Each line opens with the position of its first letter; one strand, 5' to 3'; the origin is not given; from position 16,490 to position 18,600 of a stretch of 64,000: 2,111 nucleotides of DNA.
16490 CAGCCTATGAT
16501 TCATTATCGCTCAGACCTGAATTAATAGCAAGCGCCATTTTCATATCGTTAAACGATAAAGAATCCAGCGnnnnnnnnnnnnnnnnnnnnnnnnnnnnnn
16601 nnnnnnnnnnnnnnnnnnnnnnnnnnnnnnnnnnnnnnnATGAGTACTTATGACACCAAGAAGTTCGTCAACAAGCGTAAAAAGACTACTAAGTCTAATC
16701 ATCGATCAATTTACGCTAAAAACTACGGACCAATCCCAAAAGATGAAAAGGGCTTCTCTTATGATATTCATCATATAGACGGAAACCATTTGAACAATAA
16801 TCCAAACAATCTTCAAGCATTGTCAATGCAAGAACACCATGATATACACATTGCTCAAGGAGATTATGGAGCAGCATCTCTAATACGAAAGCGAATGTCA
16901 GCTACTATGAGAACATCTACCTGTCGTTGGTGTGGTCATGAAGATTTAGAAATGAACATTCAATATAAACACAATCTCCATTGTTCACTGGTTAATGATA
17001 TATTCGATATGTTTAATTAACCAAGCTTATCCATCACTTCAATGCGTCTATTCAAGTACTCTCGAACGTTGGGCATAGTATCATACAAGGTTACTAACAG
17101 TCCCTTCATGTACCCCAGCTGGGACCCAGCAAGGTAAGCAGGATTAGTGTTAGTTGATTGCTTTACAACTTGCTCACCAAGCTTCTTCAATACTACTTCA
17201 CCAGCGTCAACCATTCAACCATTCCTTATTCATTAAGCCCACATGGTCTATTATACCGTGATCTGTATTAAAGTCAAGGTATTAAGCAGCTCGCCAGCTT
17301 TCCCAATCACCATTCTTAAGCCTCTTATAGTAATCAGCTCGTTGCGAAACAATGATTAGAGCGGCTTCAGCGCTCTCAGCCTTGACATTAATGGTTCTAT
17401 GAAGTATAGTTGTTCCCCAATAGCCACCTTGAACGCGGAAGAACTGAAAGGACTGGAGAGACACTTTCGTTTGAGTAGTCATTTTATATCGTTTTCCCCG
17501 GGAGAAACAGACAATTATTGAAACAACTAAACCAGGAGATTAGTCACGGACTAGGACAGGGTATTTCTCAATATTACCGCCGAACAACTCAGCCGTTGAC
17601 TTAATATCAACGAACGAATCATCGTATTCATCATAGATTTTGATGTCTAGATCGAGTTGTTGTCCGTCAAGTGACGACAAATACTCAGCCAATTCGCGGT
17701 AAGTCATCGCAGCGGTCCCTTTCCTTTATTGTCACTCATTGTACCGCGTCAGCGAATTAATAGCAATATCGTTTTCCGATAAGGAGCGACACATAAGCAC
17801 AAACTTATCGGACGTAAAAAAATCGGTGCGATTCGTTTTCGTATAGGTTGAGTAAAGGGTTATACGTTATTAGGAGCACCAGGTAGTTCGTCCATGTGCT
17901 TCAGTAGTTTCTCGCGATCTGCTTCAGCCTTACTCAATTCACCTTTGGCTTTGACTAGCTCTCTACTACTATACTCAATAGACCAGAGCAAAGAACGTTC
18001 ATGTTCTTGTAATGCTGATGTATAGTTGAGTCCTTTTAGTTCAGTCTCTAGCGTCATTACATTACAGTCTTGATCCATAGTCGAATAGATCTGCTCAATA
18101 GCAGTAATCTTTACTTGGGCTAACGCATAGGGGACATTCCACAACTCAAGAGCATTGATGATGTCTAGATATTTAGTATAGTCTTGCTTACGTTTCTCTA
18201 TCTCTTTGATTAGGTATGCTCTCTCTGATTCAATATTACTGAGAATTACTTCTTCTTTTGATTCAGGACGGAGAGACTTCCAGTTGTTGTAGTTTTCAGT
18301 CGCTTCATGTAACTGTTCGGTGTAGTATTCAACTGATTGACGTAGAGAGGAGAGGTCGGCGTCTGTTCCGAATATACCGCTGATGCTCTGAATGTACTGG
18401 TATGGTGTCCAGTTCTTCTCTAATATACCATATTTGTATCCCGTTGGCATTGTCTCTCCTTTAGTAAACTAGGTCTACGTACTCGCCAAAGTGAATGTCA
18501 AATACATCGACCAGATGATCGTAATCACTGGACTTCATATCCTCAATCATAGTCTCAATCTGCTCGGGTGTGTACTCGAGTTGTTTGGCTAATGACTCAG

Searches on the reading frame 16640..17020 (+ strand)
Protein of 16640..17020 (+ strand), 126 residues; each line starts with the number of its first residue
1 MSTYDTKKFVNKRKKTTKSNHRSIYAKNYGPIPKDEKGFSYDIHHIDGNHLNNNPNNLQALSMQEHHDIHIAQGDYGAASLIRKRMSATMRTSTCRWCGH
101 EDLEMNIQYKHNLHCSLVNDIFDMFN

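Call 11: search_protein_families(library=phrogs, max_evalue=0.01, proteins=[window:16640-17020:+])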
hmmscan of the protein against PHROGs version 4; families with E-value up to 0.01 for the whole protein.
window:16640-17020:+ (126 aa): 11 families
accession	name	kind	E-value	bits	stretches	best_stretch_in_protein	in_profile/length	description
phrog_12324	-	DNA, RNA and nucleotide metabolism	1.1e-20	75.5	1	20-87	2-69/269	intron-like DNA endonuclease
phrog_15471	-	DNA, RNA and nucleotide metabolism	2.6e-11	44.7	1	4-116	19-124/183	HNH endonuclease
phrog_1891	-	DNA, RNA and nucleotide metabolism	1.3e-07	32.4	1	12-68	160-210/255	HNH endonuclease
phrog_7545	-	DNA, RNA and nucleotide metabolism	9e-07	30.2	1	40-77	103-140/160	HNH endonuclease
phrog_59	-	DNA, RNA and nucleotide metabolism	1.3e-06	29.1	1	11-74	183-239/423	HNH endonuclease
phrog_959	-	DNA, RNA and nucleotide metabolism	1.9e-05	25.5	1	4-81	44-117/138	HNH endonuclease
phrog_14913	-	DNA, RNA and nucleotide metabolism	4.2e-05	24.6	1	13-116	35-124/149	HNH endonuclease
phrog_21964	-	DNA, RNA and nucleotide metabolism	4.9e-05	24.1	1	41-73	183-215/244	HNH endonuclease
phrog_99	-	DNA, RNA and nucleotide metabolism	6.9e-05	23.7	1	11-65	153-200/383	HNH endonuclease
phrog_826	-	DNA, RNA and nucleotide metabolism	0.00013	22.6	1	11-66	103-154/281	HNH endonuclease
phrog_4578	-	DNA, RNA and nucleotide metabolism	0.0036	18.2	1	13-63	7-52/130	HNH endonuclease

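Call 12: search_protein_families(library=pfam, max_evalue=0.1, proteins=[window:16640-17020:+])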
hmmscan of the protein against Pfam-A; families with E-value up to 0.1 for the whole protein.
window:16640-17020:+ (126 aa): 1 family
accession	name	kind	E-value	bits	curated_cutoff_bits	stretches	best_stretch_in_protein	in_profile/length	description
PF13392.12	HNH_3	-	1.6e-11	44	24.8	1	21-67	4-45/46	HNH endonuclease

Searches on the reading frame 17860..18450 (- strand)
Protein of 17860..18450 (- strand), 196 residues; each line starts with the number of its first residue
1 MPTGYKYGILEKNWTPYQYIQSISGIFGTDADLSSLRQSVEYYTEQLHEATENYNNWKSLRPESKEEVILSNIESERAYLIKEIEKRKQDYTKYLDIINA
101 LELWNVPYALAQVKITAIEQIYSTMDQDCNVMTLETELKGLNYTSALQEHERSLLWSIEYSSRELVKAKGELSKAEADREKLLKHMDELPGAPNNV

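Call 19: find_related_loci(query=window:17860-18450:-, collection=viral_contigs, flank=10000)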
Query window:17860-18450:- (196 aa) in viral_contigs; peptide patterns used: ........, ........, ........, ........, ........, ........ (x = any residue, [..] = any of these).
53 stretches matched a pattern, but none encodes a relative of the query by tblastn (E <= 1e-3).
